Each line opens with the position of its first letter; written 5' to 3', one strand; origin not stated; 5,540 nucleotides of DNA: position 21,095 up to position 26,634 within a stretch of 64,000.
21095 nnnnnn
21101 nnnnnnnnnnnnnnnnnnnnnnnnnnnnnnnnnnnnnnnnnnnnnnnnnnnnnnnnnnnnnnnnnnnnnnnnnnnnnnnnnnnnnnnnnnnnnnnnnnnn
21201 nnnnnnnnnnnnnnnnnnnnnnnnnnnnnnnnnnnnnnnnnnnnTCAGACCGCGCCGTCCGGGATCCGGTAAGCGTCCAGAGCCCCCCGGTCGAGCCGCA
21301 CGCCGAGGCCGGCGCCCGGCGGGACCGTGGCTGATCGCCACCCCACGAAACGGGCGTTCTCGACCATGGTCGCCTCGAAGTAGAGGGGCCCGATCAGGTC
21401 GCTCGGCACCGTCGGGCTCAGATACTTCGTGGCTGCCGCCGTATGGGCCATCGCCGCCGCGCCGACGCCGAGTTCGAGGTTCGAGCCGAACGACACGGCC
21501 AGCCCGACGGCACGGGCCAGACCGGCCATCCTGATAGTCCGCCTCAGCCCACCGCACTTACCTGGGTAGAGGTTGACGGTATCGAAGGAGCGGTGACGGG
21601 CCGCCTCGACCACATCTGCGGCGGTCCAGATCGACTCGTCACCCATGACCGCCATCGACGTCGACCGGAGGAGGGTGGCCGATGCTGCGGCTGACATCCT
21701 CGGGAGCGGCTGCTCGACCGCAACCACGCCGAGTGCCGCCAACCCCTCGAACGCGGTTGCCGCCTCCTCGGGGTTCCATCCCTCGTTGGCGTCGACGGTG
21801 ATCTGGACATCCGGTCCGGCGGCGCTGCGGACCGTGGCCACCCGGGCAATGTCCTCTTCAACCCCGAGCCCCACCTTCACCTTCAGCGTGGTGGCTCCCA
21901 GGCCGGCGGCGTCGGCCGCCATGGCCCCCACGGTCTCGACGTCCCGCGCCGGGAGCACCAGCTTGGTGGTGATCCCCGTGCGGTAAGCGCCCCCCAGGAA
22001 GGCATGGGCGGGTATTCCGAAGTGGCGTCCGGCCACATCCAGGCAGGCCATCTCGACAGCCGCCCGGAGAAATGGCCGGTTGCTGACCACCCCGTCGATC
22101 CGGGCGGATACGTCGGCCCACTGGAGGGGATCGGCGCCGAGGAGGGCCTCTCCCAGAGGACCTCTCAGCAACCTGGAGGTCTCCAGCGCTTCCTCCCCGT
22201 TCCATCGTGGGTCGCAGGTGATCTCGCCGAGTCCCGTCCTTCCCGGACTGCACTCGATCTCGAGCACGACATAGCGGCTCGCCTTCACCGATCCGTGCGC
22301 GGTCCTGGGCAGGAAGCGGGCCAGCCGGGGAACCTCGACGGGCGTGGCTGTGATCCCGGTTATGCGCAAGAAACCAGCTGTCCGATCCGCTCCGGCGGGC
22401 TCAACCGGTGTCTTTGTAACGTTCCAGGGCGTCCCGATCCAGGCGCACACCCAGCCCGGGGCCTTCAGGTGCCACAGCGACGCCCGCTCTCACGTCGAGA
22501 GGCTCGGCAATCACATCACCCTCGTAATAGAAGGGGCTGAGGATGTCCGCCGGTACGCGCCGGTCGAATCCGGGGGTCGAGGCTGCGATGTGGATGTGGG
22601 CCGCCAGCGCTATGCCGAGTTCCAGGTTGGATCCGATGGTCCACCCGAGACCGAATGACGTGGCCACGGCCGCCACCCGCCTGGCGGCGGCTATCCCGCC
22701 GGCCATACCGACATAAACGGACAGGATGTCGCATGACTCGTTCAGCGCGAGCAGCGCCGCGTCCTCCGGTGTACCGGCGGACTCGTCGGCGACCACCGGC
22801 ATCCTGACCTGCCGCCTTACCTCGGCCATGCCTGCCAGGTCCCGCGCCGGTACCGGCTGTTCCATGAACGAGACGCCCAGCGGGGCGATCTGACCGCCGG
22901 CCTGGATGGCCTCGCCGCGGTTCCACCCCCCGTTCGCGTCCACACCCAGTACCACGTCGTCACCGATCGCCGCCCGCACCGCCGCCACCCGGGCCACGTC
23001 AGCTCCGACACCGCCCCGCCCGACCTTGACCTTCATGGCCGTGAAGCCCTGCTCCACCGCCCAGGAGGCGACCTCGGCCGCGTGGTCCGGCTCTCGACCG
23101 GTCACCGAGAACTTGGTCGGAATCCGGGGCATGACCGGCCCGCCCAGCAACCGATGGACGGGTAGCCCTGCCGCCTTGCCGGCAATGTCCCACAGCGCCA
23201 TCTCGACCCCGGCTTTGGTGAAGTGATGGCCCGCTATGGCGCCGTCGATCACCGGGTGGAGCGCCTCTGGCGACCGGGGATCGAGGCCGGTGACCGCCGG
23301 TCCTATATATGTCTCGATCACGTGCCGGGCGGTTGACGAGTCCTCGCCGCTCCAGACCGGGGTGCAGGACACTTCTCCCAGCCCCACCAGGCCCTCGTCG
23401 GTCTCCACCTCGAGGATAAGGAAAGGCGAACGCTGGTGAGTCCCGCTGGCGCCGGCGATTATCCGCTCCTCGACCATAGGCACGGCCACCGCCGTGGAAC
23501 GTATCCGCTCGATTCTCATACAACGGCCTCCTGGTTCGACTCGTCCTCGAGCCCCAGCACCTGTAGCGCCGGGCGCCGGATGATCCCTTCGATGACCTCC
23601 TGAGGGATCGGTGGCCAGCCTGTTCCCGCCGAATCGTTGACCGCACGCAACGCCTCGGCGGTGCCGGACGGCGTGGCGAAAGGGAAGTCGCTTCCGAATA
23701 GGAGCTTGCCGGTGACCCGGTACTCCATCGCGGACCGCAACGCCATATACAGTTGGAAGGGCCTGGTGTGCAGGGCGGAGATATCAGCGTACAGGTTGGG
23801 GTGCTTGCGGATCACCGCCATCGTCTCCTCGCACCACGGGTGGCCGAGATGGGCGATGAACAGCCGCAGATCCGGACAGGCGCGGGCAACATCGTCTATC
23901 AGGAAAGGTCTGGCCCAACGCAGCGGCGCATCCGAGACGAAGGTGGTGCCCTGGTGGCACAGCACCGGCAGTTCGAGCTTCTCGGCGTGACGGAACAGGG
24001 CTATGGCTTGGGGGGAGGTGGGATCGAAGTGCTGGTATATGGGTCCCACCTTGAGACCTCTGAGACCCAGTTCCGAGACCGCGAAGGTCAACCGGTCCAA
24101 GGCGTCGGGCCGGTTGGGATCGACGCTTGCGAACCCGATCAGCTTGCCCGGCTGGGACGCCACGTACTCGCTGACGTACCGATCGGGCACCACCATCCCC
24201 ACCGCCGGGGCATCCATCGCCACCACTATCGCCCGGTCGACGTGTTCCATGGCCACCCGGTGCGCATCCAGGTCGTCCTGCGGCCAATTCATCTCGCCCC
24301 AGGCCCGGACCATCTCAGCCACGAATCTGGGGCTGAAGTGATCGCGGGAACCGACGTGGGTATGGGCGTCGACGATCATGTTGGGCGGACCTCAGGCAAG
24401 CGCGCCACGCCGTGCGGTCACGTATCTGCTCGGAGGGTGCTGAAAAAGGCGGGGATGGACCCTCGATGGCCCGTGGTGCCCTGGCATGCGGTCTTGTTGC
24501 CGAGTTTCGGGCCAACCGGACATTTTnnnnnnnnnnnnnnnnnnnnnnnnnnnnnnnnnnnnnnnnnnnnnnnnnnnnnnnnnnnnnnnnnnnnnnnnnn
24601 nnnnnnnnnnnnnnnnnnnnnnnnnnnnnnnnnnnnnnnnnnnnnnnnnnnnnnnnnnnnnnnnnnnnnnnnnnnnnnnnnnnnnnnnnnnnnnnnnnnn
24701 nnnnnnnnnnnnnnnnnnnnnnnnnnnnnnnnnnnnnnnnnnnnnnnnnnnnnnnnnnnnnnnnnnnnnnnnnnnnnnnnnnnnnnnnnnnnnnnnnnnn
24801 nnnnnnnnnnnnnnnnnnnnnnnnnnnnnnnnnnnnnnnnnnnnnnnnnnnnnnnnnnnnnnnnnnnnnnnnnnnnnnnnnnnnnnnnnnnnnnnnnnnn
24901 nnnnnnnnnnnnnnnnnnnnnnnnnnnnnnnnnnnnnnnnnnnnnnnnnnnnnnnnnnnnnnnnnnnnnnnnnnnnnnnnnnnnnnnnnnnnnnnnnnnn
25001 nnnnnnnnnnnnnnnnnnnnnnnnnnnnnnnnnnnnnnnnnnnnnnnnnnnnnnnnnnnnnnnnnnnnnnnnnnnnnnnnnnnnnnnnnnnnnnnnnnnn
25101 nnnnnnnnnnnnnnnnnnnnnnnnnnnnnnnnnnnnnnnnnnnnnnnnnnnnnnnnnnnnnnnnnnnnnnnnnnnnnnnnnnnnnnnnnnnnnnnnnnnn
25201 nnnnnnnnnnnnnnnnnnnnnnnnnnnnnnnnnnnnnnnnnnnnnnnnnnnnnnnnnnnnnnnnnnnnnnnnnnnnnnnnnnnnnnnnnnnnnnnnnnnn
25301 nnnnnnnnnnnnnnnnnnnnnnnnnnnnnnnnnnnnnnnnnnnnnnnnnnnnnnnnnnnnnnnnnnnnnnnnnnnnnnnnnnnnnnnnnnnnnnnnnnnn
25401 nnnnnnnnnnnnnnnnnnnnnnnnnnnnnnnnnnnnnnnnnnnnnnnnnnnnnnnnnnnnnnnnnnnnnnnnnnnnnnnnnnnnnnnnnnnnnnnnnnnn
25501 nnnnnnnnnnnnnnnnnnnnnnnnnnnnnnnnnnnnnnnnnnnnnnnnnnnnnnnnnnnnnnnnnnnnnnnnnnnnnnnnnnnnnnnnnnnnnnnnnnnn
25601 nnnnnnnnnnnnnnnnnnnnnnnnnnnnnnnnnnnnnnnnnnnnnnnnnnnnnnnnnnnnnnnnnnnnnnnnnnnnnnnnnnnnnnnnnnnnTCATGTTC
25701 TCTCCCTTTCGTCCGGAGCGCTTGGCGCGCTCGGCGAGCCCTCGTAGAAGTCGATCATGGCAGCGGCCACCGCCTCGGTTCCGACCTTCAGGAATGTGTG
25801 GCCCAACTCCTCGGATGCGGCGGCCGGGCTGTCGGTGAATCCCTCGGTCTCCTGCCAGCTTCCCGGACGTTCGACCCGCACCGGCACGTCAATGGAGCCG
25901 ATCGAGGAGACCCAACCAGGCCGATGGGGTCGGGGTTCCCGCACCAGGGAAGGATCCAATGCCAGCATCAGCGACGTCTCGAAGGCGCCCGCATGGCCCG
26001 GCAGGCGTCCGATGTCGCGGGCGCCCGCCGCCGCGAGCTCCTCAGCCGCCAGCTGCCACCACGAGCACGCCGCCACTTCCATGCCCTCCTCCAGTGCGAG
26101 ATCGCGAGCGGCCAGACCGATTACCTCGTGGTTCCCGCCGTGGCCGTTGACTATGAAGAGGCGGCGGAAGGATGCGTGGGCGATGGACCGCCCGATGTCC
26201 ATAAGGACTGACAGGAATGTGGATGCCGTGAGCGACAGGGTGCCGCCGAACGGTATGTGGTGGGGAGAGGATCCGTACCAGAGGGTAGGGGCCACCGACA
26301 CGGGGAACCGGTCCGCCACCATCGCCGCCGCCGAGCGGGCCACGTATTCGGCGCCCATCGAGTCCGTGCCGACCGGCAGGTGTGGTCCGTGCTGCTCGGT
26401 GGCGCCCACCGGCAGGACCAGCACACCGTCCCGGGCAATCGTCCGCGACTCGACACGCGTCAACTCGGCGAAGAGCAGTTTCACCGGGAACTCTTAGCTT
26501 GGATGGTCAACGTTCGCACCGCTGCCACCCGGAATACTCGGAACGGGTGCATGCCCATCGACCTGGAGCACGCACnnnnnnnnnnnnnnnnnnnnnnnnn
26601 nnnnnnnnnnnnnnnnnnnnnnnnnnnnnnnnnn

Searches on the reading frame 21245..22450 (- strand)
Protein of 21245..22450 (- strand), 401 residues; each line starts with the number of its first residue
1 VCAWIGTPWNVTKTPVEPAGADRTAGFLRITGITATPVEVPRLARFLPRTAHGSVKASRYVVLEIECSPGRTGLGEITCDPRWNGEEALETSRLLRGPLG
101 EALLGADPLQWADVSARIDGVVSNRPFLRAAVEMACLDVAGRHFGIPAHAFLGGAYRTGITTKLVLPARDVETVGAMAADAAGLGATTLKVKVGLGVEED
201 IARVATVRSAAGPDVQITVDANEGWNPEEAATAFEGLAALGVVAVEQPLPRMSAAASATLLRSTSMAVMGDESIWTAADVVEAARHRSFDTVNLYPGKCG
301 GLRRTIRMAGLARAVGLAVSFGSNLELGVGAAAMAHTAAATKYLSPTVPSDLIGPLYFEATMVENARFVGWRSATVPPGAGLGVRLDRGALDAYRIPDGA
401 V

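Call 53: search_protein_families(library=pfam, proteins=[window:21245-22450:-], max_evalue=0.00001)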
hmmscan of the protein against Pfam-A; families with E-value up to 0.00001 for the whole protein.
window:21245-22450:- (401 aa): 2 families
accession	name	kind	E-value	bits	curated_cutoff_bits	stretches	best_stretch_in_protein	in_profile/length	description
PF13378.12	MR_MLE_C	-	1.6e-42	146.1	29.4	1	178-388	6-217/219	Enolase C-terminal domain-like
PF02746.21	MR_MLE_N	-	1.2e-10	42.1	22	1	48-153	16-117/117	Mandelate racemase / muconate lactonizing enzyme, N-terminal domain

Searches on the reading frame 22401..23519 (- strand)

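Call 53: search_protein_families(library=pfam, proteins=[window:22401-23519:-], max_evalue=0.00001)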
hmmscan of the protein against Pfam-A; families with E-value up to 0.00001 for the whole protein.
window:22401-23519:- (372 aa): 2 families
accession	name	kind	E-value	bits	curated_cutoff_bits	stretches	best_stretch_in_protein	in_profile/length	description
PF13378.12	MR_MLE_C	-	1.9e-59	201.5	29.4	1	147-364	3-219/219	Enolase C-terminal domain-like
PF02746.21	MR_MLE_N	-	1.7e-19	70.6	22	1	16-126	11-117/117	Mandelate racemase / muconate lactonizing enzyme, N-terminal domain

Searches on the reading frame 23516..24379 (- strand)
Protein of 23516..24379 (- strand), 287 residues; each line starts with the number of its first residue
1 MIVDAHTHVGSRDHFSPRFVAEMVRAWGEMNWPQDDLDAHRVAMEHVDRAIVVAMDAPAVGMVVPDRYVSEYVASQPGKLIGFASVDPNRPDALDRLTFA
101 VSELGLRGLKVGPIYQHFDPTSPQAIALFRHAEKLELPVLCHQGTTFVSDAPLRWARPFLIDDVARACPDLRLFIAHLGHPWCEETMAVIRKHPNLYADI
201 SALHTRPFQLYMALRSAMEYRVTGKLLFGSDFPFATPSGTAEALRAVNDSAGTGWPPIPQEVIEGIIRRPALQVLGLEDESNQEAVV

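Call 37: search_protein_families(library=pfam, proteins=[window:23516-24379:-], max_evalue=0.00001)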
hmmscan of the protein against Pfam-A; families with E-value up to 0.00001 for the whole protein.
window:23516-24379:- (287 aa): 1 family
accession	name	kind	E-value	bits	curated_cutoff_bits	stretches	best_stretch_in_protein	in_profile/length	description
PF04909.20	Amidohydro_2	-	1.3e-32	114.2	26.4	1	3-277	1-289/289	Amidohydrolase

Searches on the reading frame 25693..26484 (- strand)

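Call 53: search_protein_families(library=pfam, proteins=[window:25693-26484:-], max_evalue=0.00001)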
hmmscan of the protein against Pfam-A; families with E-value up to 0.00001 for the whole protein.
window:25693-26484:- (263 aa): 1 family
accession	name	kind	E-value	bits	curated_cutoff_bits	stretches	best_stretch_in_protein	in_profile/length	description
PF02633.19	Creatininase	-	2.2e-61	207.8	31.3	1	7-242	2-237/238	Creatinine amidohydrolase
